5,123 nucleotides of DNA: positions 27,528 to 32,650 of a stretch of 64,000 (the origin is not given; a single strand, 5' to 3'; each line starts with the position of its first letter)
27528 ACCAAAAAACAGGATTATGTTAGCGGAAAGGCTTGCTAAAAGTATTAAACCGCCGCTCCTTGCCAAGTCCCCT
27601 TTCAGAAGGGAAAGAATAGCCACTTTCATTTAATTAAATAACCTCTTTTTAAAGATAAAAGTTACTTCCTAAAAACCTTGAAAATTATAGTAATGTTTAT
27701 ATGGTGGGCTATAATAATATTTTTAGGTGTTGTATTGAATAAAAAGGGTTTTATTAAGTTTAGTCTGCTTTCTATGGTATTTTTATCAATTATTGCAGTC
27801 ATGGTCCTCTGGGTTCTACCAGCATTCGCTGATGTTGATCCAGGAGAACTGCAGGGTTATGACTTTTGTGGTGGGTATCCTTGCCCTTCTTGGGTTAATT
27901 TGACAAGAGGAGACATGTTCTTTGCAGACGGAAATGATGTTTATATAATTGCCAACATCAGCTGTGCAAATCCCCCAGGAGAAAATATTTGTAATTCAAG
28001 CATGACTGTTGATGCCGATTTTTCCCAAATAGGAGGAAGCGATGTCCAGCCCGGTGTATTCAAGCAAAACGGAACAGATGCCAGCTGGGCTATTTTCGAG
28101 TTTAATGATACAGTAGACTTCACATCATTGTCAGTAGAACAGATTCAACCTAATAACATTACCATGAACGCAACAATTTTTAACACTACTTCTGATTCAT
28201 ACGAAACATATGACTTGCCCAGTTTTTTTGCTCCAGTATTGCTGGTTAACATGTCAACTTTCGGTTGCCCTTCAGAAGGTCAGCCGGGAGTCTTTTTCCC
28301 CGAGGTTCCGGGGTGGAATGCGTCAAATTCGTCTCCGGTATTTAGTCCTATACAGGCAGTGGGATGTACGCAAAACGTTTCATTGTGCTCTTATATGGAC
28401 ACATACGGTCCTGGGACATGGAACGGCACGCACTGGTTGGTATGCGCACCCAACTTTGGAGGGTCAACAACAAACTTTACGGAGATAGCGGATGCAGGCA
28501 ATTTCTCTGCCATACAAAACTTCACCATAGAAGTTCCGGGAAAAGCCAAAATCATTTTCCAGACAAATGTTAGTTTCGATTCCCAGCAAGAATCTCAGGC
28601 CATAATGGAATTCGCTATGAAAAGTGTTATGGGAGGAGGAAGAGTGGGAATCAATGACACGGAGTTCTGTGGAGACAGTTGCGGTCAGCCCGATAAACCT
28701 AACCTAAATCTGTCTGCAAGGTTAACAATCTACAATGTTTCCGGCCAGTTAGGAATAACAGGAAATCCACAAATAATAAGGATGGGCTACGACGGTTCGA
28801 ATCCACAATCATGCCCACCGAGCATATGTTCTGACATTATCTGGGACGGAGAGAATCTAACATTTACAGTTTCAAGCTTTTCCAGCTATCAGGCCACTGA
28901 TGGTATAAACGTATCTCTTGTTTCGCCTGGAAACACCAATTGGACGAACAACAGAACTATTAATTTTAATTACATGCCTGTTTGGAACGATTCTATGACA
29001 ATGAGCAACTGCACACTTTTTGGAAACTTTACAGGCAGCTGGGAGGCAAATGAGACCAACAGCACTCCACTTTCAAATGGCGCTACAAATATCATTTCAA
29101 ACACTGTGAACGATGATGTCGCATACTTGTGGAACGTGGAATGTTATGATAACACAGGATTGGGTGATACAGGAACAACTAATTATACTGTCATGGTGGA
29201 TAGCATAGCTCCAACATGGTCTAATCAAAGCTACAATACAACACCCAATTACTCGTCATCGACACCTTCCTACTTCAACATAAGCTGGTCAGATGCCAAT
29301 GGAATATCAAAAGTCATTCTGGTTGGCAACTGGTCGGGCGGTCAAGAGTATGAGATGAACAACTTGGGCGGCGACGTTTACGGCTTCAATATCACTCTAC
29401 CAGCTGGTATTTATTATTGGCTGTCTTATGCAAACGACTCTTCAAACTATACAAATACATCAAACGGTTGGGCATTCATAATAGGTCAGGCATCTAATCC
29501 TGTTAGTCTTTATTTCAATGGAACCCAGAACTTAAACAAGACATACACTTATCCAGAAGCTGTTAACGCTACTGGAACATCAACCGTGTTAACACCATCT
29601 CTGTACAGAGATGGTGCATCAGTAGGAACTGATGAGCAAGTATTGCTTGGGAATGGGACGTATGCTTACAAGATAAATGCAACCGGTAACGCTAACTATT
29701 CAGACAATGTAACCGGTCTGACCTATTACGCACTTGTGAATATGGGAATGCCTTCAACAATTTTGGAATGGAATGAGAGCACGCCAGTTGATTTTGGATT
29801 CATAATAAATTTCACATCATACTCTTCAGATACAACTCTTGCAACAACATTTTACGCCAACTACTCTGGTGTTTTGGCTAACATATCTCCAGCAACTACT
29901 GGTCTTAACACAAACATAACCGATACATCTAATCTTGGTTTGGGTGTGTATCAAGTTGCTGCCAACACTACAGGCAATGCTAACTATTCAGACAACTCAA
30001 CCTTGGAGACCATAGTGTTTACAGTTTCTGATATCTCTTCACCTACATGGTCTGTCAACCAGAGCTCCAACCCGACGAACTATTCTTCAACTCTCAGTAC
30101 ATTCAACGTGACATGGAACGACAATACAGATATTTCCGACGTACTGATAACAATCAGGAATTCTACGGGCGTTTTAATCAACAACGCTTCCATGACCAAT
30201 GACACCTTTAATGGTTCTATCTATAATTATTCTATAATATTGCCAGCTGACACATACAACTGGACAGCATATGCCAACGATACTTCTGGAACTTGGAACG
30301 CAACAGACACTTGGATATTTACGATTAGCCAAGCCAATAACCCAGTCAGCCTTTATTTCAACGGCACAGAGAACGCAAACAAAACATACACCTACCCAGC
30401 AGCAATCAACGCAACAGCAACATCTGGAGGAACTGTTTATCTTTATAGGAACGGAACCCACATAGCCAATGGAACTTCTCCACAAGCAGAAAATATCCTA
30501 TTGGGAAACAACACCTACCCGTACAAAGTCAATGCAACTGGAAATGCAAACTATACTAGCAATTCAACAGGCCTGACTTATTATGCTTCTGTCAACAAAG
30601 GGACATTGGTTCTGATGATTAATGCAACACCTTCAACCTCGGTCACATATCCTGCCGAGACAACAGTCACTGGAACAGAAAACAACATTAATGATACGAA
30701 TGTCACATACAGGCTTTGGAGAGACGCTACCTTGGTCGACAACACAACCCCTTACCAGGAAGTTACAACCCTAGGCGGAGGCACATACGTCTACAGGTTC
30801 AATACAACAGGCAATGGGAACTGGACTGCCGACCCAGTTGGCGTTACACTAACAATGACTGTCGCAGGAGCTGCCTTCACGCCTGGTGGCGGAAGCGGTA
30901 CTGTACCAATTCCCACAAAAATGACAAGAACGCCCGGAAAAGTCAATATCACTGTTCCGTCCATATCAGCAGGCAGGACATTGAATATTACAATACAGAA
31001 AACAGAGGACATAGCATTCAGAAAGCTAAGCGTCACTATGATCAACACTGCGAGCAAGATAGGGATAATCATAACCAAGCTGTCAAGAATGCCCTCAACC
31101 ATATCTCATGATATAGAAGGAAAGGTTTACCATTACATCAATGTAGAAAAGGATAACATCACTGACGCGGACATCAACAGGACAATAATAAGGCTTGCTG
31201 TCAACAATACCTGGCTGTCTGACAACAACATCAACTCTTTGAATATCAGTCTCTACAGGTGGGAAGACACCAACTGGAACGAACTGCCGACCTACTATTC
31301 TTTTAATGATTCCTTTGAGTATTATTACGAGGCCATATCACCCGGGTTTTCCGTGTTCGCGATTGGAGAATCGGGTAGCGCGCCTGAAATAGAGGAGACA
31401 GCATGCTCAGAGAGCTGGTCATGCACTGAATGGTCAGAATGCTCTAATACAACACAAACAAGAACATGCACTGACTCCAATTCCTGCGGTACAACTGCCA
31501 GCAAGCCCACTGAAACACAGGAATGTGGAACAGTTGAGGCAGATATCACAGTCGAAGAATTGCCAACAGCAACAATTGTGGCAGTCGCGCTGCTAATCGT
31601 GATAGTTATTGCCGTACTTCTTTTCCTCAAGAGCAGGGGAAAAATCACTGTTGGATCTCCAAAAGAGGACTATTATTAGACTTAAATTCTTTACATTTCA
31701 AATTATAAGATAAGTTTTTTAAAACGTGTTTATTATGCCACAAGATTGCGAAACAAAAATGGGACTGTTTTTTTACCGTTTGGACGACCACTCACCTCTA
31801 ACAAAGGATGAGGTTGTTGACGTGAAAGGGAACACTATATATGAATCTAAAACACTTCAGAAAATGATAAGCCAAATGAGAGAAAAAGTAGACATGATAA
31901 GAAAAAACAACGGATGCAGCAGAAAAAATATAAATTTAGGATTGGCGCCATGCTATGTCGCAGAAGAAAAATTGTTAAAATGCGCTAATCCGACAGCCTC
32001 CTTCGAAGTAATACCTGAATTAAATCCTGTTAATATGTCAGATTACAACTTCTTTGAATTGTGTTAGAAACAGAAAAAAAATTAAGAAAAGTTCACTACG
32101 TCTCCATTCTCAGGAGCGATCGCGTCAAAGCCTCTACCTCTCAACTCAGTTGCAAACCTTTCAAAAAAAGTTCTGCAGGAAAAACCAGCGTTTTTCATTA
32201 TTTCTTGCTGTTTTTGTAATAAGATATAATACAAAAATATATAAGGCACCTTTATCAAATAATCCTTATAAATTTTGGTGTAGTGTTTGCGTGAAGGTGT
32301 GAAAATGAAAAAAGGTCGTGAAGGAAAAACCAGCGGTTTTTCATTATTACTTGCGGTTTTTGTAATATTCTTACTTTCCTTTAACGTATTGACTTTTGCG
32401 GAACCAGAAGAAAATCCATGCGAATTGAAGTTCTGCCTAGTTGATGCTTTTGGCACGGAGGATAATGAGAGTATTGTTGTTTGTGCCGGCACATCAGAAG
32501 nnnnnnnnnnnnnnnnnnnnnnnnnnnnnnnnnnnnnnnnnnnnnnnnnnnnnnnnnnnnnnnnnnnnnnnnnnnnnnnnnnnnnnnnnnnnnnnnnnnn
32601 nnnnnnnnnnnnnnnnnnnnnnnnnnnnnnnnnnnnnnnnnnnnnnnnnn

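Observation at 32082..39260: About 7-kb GC-rich surface-protein cassette bounded by diverged direct copies of the beta-CASP gene 3' end: likely lateral insertion by 3'-end replacement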

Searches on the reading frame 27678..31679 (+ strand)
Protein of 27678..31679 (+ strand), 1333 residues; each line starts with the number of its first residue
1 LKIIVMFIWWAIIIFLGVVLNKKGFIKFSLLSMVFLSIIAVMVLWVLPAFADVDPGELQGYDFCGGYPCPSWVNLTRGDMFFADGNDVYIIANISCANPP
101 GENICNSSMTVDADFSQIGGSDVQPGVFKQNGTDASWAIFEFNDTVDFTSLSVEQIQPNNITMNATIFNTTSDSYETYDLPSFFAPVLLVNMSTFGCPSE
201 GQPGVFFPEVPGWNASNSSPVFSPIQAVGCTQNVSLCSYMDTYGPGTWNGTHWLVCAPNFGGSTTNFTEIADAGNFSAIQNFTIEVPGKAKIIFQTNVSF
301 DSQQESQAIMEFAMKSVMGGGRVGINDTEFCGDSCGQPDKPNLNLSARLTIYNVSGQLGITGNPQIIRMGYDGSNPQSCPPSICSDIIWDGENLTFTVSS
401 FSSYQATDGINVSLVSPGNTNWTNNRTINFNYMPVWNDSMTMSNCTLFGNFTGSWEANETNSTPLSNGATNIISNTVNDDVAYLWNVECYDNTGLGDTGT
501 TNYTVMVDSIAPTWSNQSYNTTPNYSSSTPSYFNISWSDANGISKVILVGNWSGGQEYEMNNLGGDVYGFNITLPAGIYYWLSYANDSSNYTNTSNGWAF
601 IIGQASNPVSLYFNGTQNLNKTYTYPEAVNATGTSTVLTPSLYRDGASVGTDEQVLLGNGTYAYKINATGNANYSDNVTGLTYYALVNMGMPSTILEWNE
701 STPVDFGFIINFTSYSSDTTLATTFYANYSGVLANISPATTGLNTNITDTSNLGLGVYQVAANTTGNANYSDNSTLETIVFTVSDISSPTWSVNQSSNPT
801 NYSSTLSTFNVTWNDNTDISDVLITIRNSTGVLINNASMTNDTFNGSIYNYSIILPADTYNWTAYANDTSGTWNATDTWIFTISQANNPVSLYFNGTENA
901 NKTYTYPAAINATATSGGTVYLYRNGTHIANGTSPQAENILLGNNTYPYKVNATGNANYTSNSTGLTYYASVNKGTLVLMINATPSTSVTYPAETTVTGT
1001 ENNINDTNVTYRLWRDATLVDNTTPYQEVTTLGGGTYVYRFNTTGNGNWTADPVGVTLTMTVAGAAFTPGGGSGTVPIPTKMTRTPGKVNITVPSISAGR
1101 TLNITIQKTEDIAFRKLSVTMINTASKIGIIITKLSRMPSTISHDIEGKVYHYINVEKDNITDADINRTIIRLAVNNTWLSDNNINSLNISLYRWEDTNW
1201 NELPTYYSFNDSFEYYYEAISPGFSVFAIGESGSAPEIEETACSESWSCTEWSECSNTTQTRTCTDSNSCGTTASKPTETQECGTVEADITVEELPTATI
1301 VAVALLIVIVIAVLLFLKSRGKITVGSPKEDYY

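Call 10: search_protein_families(library=pfam, proteins=[window:27678-31679:+], max_evalue=0.01)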
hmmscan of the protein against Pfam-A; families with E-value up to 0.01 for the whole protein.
window:27678-31679:+ (1333 aa): 0 families

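Call 30: find_encoding_contigs(protein=window:27678-31679:+, flank=10000, max_places=10)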
Protein window:27678-31679:+ (1333 aa): no gene with exactly this product is on record in the collection.

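Call 49: find_homologous_proteins(query=window:27678-31676:+, max_evalue=1e-10)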
Query window:27678-31676:+ (1333 aa): 40 proteins with E <= 1e-10 among 7768 candidates.
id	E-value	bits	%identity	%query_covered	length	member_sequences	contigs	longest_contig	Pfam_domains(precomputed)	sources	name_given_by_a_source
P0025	0.0e+0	2941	100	98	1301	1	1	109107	-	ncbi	ncbi:MAG: PGF-pre-PGF domain-containing protein [Candidatus Aenigmatarchaeota archaeon]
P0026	0.0e+0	1721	56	78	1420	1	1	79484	-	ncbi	ncbi:MAG: PGF-pre-PGF domain-containing protein [Candidatus Aenigmatarchaeota archaeon]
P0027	0.0e+0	1189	57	55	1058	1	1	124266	-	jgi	jgi:PGF-pre-PGF domain-containing protein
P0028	0.0e+0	1162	49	98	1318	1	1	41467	-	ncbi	ncbi:MAG: PGF-pre-PGF domain-containing protein [Candidatus Aenigmatarchaeota archaeon]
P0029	0.0e+0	1148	47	89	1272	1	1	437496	-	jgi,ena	-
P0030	1.6e-290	985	47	56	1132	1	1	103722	-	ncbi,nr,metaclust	ncbi:hypothetical protein A3K64_01535 [Candidatus Micrarchaeota archaeon RBG_16_36_9]|nr:MAG: hypoth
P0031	9.7e-269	913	55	45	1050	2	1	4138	-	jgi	jgi:PGF-pre-PGF domain-containing protein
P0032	4.8e-253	861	47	57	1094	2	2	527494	-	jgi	jgi:PGF-pre-PGF domain-containing protein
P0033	3.1e-251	855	45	50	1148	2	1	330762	-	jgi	jgi:PGF-pre-PGF domain-containing protein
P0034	2.0e-234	799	41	58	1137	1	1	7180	-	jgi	jgi:PGF-pre-PGF domain-containing protein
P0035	4.3e-230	785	45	44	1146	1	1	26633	-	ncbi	-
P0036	3.2e-214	732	46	44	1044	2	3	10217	-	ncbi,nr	ncbi:MAG: PGF-pre-PGF domain-containing protein [Candidatus Aenigmarchaeota archaeon]|nr:PGF-pre-PGF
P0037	5.3e-207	709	50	44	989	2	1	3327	-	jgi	jgi:PGF-pre-PGF domain-containing protein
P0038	1.1e-191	658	42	58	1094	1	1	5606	-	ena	-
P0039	1.7e-191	657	49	35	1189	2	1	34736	PF13229.13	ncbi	-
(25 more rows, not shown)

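Call 56: search_protein_families(library=ncbifam, proteins=[window:27678-31679:+], max_evalue=0.001)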
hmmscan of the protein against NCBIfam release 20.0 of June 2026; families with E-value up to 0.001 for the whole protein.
window:27678-31679:+ (1333 aa): 1 family
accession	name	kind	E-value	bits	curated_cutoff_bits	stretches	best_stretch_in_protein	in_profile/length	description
TIGR04213.1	PGF_pre_PGF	domain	2.7e-22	79.4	28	1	1111-1229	30-151/153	PGF-pre-PGF domain-containing protein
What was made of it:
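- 27678..31679 (+): 1333-aa PGF-pre-PGF surface protein ('S1333') with a C-terminal membrane anchor. It is a resident gene. TIGR04213 hit (call 56).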

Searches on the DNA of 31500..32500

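Call 62: search_rna_families(source=window, start=31500, end=32500, threshold=evalue, max_evalue=1)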
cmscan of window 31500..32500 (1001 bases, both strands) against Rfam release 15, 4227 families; matches with E-value up to 1: 1.
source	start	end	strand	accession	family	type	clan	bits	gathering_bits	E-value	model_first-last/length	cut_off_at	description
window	31880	31954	+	RF00372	sroH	Gene; sRNA;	-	13.9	80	0.95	1-161/161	no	sroH RNA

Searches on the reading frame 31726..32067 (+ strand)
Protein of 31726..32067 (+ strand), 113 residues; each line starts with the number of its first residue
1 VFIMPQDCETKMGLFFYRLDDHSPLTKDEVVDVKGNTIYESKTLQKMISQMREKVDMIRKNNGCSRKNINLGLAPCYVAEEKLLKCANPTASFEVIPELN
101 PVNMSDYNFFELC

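Call 10: search_protein_families(library=pfam, proteins=[window:31726-32067:+], max_evalue=0.01)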
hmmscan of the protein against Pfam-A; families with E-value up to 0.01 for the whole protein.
window:31726-32067:+ (113 aa): 0 families

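Call 50: find_homologous_proteins(query=window:31726-32064:+, max_evalue=0.01)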
Query window:31726-32064:+ (113 aa): 1 proteins with E <= 0.01 among 3 candidates.
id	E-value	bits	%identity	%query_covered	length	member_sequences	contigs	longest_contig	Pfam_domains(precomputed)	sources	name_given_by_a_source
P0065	8.5e-69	247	100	97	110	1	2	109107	-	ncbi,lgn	ncbi:MAG: hypothetical protein ABIE55_02835 [Candidatus Aenigmatarchaeota archaeon]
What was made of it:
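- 31726..32067 (+): 113-aa orphan ORF ('o113'), convergent with the displaced beta-CASP end and separated from it by 14 nt. It has no homologue other than itself among 5.8 billion proteins (call 50).
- Tried and rejected: The homologue search for o113 found only itself (call 50).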

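Call 51: find_encoding_contigs(protein=P0065, flank=10000, max_places=6)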
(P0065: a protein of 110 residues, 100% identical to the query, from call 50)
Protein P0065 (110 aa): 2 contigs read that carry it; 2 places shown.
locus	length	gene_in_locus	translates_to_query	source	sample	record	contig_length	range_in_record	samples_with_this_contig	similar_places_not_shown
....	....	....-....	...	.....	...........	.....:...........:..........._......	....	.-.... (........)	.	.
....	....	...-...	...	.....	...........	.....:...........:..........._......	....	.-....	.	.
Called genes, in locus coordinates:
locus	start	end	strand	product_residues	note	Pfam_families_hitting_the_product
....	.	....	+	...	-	?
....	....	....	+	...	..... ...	-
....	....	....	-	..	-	-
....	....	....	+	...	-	?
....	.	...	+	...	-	?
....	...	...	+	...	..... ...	-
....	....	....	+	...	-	?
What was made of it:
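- Tried and rejected: It consists of the fragment read on into the antisense strand of the S1792 5' end, and gene callers report only 38 aa (call 51).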

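Call 56: search_protein_families(library=ncbifam, proteins=[window:31726-32067:+], max_evalue=0.001)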
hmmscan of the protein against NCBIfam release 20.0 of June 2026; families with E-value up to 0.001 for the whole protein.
window:31726-32067:+ (113 aa): 0 families

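Call 63: search_protein_families(library=phrogs, proteins=[window:31726-32067:+], max_evalue=0.01)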
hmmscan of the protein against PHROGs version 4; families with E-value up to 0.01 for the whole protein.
window:31726-32067:+ (113 aa): 0 families
